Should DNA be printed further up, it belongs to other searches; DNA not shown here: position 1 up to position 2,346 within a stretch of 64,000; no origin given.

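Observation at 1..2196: Large metallophosphoesterase-GHKL ATPase fusion protein on a decayed tRNA-linked island (missing from the ORF track)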

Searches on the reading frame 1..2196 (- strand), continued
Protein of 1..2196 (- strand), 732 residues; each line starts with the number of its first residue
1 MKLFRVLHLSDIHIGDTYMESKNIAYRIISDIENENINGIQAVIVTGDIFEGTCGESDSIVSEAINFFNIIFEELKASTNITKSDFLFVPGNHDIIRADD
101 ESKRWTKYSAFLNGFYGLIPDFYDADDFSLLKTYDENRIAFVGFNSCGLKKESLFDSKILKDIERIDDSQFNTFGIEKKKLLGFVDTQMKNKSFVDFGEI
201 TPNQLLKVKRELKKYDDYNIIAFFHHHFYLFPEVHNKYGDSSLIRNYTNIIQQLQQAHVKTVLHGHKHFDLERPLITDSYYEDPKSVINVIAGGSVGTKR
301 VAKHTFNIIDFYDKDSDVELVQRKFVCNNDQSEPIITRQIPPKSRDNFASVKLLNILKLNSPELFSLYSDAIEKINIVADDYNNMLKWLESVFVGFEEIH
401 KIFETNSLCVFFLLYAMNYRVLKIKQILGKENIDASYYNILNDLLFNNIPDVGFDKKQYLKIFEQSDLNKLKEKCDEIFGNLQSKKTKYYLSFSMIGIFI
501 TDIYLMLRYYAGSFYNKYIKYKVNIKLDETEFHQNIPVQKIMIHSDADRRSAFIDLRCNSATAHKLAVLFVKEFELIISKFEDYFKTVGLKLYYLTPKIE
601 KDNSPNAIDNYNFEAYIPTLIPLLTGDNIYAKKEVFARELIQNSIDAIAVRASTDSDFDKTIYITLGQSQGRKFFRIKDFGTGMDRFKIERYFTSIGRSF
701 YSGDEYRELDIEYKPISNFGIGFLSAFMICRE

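Call 14: search_protein_families(library=padloc, proteins=[P0001], max_evalue=10)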
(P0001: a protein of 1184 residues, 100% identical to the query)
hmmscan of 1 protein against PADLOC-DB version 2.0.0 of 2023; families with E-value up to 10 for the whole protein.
P0001 (1184 aa): 0 families

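Call 15: find_encoding_contigs(protein=P0006, flank=10000, max_places=4)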
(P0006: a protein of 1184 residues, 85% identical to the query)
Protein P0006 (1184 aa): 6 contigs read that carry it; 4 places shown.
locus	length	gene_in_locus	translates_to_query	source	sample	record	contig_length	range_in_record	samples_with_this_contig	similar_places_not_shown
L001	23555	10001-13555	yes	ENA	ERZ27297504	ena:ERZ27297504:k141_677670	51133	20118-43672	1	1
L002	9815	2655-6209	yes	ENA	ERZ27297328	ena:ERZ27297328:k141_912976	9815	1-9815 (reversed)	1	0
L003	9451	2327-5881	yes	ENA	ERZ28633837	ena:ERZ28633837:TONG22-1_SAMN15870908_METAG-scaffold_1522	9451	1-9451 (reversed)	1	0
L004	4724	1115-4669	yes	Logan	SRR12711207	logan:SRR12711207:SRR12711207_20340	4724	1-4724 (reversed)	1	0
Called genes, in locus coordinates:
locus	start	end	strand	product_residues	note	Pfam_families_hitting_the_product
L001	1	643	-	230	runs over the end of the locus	PF03848:TehB, PF13489:Methyltransf_23 (weak), PF13847:Methyltransf_31, PF08241:Methyltransf_11, PF08242:Methyltransf_12, PF13649:Methyltransf_25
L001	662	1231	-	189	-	PF00300:His_Phos_1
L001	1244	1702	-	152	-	PF13302:Acetyltransf_3, PF00583:Acetyltransf_1 (weak)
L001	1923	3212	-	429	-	PF04542:Sigma70_r2, PF04545:Sigma70_r4, PF08281:Sigma70_r4_2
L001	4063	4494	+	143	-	PF10387:DUF2442, PF20038:HTH_59 (weak)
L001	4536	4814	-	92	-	PF04025:RemA-like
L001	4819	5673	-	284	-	-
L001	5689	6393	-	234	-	-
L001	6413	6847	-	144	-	-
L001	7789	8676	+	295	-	PF01841:Transglut_core, PF04473:DUF553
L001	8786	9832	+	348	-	PF02661:Fic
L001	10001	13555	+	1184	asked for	PF00149:Metallophos, PF13589:HATPase_c_3 (weak)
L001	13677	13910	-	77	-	-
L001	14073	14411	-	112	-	PF13560:HTH_31, PF12844:HTH_19, PF01381:HTH_3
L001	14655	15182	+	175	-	-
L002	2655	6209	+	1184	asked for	PF00149:Metallophos, PF13589:HATPase_c_3 (weak)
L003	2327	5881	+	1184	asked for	PF00149:Metallophos, PF13589:HATPase_c_3 (weak)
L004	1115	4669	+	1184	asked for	PF00149:Metallophos, PF13589:HATPase_c_3 (weak)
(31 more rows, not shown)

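Call 18: find_encoding_contigs(protein=P0015, flank=8000, max_places=2)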
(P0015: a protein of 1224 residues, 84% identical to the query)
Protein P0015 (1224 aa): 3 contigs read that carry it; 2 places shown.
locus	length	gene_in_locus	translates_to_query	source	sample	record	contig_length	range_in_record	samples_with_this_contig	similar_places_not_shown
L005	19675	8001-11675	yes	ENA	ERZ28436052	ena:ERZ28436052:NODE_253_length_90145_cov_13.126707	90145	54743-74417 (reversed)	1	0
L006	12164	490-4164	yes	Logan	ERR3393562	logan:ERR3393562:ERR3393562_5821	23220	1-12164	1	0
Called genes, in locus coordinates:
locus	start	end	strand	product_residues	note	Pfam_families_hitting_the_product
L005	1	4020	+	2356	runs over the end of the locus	PF20148:DUF6531 (weak), PF25023:TEN_YD-shell, PF05593:RHS_repeat (weak), PF25023:TEN_YD-shell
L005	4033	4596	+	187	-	-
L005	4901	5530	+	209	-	-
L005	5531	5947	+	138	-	-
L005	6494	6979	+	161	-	PF05593:RHS_repeat (faint), PF25023:TEN_YD-shell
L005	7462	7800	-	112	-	PF12844:HTH_19, PF13560:HTH_31, PF01381:HTH_3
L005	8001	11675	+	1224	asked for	PF00149:Metallophos, PF13589:HATPase_c_3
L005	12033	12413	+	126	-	-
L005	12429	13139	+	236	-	-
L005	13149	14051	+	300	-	-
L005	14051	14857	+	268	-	-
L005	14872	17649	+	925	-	PF26593:TraC-like (weak), PF12846:AAA_10 (faint), PF19044:P-loop_TraG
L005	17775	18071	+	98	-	PF02604:PhdYeFM_antitox (weak)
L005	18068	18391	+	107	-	PF05016:ParE_toxin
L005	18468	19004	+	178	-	PF18954:DUF5697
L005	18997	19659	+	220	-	PF19595:DUF6100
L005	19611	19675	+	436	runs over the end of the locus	-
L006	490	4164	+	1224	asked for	PF00149:Metallophos, PF13589:HATPase_c_3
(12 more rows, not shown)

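Call 19: find_encoding_contigs(protein=P0045, flank=8000, max_places=2)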
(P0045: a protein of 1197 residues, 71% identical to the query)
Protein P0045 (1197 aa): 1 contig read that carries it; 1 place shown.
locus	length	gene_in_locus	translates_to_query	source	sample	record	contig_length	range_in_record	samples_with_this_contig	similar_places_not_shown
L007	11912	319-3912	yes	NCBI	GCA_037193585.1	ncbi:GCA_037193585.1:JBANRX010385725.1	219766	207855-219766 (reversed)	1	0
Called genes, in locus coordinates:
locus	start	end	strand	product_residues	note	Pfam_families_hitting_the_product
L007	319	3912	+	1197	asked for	PF00149:Metallophos, PF13589:HATPase_c_3 (weak)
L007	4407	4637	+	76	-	-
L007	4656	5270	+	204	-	PF05257:CHAP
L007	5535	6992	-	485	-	PF01266:DAO, PF13450:NAD_binding_8 (faint), PF00355:Rieske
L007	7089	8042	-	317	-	PF00389:2-Hacid_dh, PF02826:2-Hacid_dh_C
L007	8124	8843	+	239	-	PF01520:Amidase_3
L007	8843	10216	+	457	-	PF18073:Zn_ribbon_LapB, PF13481:AAA_25, PF03796:DnaB_C (weak), PF06745:ATPase, PF23442:DUF7125, PF00004:AAA (weak), PF13541:ChlI, PF05362:Lon_C, +2 more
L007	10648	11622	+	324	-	PF02899:Phage_int_SAM_1 (faint), PF00589:Phage_integrase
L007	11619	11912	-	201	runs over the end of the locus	-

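Call 20: find_encoding_contigs(protein=P0100, flank=8000, max_places=4)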
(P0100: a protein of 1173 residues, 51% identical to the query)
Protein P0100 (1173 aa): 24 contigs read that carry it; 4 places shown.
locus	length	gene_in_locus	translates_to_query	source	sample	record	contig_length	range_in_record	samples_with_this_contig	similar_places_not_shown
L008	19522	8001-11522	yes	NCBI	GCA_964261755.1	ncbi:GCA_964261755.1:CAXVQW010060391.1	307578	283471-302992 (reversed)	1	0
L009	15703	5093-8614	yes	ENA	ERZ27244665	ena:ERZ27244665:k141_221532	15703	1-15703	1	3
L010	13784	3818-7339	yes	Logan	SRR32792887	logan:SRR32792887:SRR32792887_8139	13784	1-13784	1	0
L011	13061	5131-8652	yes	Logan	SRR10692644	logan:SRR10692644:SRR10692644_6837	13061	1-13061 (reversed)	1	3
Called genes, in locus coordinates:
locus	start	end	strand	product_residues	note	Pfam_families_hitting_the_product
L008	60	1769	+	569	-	PF01609:DDE_Tnp_1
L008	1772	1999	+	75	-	-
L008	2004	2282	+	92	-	-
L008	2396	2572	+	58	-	PF14667:Polysacc_synt_C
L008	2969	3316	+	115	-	PF01527:HTH_Tnp_1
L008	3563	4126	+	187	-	PF00665:rve, PF13683:rve_3, PF13333:rve_2 (weak)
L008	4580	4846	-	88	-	-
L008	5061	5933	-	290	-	-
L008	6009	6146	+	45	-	-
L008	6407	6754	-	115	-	PF05534:HicB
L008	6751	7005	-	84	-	PF07927:HicA_toxin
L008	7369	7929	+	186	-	PF14015:DUF4231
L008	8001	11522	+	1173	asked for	PF00149:Metallophos, PF13589:HATPase_c_3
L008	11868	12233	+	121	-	-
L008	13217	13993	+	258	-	-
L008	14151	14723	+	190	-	PF01885:PTS_2-RNA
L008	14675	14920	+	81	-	-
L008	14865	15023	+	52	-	-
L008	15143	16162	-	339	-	PF13482:RNase_H_2, PF03104:DNA_pol_B_exo1 (weak)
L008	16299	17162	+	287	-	PF06541:ABC_trans_CmpB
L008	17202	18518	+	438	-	PF13375:RnfC_N, PF01512:Complex1_51K, PF10531:SLBB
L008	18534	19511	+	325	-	PF03116:NQR2_RnfD_RnfE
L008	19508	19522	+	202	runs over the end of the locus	PF04205:FMN_bind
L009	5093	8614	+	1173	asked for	PF00149:Metallophos, PF13589:HATPase_c_3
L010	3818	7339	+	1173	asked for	PF00149:Metallophos, PF13589:HATPase_c_3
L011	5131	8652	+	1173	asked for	PF00149:Metallophos, PF13589:HATPase_c_3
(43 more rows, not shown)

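Call 27: find_related_loci(query=A1, collection=genome_contigs, flank=10000)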
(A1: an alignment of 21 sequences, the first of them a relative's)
Query A1 (1184 aa) in genome_contigs; peptide patterns used: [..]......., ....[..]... (x = any residue, [..] = any of these).
50 stretches matched a pattern; 22 encode a relative of the query (tblastn E <= 1e-3); 22 distinct loci.
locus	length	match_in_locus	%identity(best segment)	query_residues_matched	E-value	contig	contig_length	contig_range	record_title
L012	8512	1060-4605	75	1-1183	0e+0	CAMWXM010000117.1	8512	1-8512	MAG TPA_asm: uncultured Ruminococcus sp. isolate SRR14411257_bin.9_metawrap_v1.3_MAG genome assembly, contig: NODE.1272_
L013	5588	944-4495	74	1-1183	0e+0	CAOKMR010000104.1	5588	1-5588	MAG TPA_asm: uncultured Clostridiaceae bacterium isolate SRR17684645_bin.3_metawrap_v1.3_MAG genome assembly, contig: NO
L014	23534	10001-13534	73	1-1183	0e+0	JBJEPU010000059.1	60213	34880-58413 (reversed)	MAG: Candidatus Fimenecus sp. isolate LOHA05_bin.015 NODE_173_length_60213_cov_7.521178, whole genome shotgun sequence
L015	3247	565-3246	80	1-894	0e+0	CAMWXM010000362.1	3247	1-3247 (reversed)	MAG TPA_asm: uncultured Ruminococcus sp. isolate SRR14411257_bin.9_metawrap_v1.3_MAG genome assembly, contig: NODE.5254_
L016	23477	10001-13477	49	1-1183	0e+0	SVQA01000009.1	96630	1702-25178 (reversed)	MAG: Oscillospiraceae bacterium isolate SIG605 NODE_293_length_96630_cov_11.193749, whole genome shotgun sequence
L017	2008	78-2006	80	1-643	0e+0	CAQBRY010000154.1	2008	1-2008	MAG TPA_asm: uncultured Eubacteriales bacterium isolate MGBC139389 genome assembly, contig: MGBC139389.154, whole genome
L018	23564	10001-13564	44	1-1182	0e+0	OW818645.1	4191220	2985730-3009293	metagenome genome assembly, chromosome: 1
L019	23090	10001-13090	46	3-1010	0e+0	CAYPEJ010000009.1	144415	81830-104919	MAG TPA_asm: uncultured Anaeromicropila sp. isolate SRP313737_co1_106 genome assembly, contig: NODE_133_length_144415_co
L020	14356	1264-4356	46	3-1013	0e+0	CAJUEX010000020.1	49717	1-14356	MAG TPA_asm: uncultured Lachnospiraceae bacterium isolate MGBC129207 genome assembly, contig: MGBC129207.20, whole genom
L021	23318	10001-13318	44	2-1083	0e+0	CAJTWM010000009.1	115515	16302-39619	MAG TPA_asm: uncultured Lachnospiraceae bacterium isolate MGBC114950 genome assembly, contig: MGBC114950.9, whole genome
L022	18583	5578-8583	47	1-986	0e+0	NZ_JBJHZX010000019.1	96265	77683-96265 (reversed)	Candidatus Clostridium eludens strain WILCCON 0269 NODE_19_length_96265_cov_139.462417, whole genome shotgun sequence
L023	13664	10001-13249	44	2-1073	0e+0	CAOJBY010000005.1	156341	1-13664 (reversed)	MAG TPA_asm: uncultured Lachnoclostridium sp. isolate SRR19759413_bin.50_metawrap_v1.3_MAG genome assembly, contig: NODE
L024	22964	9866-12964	44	2-1013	0e+0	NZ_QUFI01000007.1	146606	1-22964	Clostridium sp. AF27-2AA AF27-2AA.Scaf7, whole genome shotgun sequence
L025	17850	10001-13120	45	1-1025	0e+0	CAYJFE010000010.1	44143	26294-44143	MAG TPA_asm: uncultured Desulfovibrionaceae bacterium isolate ERP123703_co2_150 genome assembly, contig: NODE_430_length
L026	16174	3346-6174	45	1-938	0e+0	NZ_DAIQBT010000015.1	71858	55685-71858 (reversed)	MAG: Clostridium sp. isolate CTOTU40225 NODE_215_length_71858_cov_8.394301, whole genome shotgun sequence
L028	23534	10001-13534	44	1-1176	0e+0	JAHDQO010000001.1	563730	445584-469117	MAG: Tissierellales bacterium isolate SM3-B4.1 k141_31526, whole genome shotgun sequence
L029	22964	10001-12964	44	1-987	0e+0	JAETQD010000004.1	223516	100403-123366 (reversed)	MAG: Clostridium sp. isolate S25_Bin3 scaffold_49_2, whole genome shotgun sequence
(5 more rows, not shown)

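Call 35: find_encoding_contigs(protein=P0058, flank=8000, max_places=3)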
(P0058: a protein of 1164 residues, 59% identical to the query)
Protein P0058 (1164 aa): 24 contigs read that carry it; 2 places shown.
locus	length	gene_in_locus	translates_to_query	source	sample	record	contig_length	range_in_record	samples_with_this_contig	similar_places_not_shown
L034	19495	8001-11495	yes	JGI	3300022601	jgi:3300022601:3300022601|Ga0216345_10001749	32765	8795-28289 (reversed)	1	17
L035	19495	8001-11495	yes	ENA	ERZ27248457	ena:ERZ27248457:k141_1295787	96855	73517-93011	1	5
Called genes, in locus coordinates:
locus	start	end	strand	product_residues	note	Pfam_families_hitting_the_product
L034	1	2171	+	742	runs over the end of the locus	PF12728:HTH_17 (weak), PF02384:N6_Mtase, PF11599:AviRa (weak), PF07669:Eco57I, PF12950:TaqI_C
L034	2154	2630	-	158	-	-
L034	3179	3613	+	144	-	-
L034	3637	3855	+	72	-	-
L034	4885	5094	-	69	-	-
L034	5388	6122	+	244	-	-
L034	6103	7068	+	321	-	-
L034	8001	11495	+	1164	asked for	PF00149:Metallophos, PF13589:HATPase_c_3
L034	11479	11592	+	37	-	-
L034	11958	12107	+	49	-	-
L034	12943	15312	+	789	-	PF02463:SMC_N (faint), PF13166:AAA_13, PF13304:AAA_21 (faint)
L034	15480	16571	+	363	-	-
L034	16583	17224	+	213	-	PF00293:NUDIX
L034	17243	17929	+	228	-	PF00300:His_Phos_1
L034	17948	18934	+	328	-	PF00579:tRNA-synt_1b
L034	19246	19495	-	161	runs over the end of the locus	PF06908:YpsA, PF02481:DNA_processg_A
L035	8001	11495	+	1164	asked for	PF00149:Metallophos, PF13589:HATPase_c_3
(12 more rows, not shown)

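Call 36: find_encoding_contigs(protein=P0062, flank=8000, max_places=2)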
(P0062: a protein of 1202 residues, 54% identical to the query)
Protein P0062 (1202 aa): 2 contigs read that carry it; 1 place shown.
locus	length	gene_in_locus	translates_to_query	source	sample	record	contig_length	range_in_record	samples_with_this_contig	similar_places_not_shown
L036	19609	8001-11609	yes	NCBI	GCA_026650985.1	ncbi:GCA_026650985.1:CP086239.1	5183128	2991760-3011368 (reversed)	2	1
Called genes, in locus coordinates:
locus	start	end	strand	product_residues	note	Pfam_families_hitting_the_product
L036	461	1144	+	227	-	PF08378:NERD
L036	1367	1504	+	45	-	-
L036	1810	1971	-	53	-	-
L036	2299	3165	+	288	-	PF01370:Epimerase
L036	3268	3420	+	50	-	-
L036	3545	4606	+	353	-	PF04250:DUF429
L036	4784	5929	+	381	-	PF13588:HSDR_N_2, PF04313:HSDR_N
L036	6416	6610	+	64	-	-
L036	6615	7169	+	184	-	PF10117:McrBC (weak)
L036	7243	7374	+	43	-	-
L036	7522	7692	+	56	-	-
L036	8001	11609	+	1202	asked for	PF00149:Metallophos, PF13589:HATPase_c_3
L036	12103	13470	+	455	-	-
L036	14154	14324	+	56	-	-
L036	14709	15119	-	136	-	-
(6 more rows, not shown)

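Call 37: find_encoding_contigs(protein=P0066, flank=8000, max_places=2)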
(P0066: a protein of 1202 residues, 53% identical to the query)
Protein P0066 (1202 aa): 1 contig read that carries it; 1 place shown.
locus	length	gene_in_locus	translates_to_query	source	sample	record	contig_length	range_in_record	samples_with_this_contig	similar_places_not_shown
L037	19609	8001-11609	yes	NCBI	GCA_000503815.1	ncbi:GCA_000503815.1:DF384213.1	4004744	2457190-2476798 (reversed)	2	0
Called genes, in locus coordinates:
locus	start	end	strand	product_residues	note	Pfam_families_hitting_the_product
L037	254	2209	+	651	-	PF00009:GTP_EFTU, PF01926:MMR_HSR1 (weak), PF22042:EF-G_D2, PF03764:EFG_IV, PF00679:EFG_C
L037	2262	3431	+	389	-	PF13395:HNH_4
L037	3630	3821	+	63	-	-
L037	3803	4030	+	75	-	-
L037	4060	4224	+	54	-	-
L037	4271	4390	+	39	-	-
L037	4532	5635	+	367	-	PF20282:CTD6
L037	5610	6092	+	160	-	PF20288:MC2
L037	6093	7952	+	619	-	-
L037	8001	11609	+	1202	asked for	PF00149:Metallophos, PF13589:HATPase_c_3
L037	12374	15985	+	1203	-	PF20693:YobI-ATPase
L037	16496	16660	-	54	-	-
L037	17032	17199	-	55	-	-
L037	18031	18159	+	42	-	-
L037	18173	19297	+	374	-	PF04055:Radical_SAM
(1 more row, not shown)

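Call 52: search_solved_structures(query=A1, max_evalue=0.01, show_alignments=1)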
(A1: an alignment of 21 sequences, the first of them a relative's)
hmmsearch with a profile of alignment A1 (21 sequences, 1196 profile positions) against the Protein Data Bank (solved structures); distinct sequences matched with E-value up to 0.01: 138 (the best 60 are shown).
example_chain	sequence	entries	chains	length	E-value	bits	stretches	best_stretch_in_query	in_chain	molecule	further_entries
7u4c_A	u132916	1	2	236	2.5e-17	65.3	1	625-825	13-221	Chaperone protein HtpG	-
4x9l_A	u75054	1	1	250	2.1e-15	59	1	606-810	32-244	Heat shock protein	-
2jki_A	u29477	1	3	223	2.7e-15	58.6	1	609-810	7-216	CYTOSOLIC HEAT SHOCK PROTEIN 90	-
7k9u_A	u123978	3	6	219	3.9e-15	58.1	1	615-815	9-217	Hsp90-like protein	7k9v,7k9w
6gqs_A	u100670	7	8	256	4.2e-15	58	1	609-815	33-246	Heat shock protein HSP 90-alpha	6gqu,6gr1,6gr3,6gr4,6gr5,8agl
6lr9_A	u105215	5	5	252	6.1e-15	57.5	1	599-815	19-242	Heat shock protein HSP 90-alpha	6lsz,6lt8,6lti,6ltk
2xcm_A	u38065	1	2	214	7.9e-15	57.1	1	614-808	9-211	CYTOSOLIC HEAT SHOCK PROTEIN 90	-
2xhx_A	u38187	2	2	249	9e-15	56.9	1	605-815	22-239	HEAT SHOCK PROTEIN HSP 90-ALPHA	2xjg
3k98_A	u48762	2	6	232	9.4e-15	56.8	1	609-819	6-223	Heat shock protein HSP 90-alpha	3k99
2xab_A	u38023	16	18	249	9.8e-15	56.8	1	605-815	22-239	HEAT SHOCK PROTEIN HSP 90-ALPHA, | HEAT SHOCK PROTEIN HSP 90-ALPHA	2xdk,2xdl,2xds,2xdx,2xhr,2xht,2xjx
7h9k_A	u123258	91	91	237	9.8e-15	56.8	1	609-819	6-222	Heat shock protein HSP 90-alpha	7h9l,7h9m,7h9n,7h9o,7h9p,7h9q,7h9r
8jr7_A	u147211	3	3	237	1.1e-14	56.7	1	609-815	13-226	Heat shock protein HSP 90-alpha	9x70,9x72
3bm9_A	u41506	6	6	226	1.1e-14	56.6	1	609-815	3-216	Heat shock protein HSP 90-alpha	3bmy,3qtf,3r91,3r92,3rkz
4egh_A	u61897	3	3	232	1.2e-14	56.5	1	606-815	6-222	Heat shock protein HSP 90-alpha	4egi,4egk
4nh7_A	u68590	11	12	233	1.2e-14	56.5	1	607-815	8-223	Heat shock protein HSP 90-alpha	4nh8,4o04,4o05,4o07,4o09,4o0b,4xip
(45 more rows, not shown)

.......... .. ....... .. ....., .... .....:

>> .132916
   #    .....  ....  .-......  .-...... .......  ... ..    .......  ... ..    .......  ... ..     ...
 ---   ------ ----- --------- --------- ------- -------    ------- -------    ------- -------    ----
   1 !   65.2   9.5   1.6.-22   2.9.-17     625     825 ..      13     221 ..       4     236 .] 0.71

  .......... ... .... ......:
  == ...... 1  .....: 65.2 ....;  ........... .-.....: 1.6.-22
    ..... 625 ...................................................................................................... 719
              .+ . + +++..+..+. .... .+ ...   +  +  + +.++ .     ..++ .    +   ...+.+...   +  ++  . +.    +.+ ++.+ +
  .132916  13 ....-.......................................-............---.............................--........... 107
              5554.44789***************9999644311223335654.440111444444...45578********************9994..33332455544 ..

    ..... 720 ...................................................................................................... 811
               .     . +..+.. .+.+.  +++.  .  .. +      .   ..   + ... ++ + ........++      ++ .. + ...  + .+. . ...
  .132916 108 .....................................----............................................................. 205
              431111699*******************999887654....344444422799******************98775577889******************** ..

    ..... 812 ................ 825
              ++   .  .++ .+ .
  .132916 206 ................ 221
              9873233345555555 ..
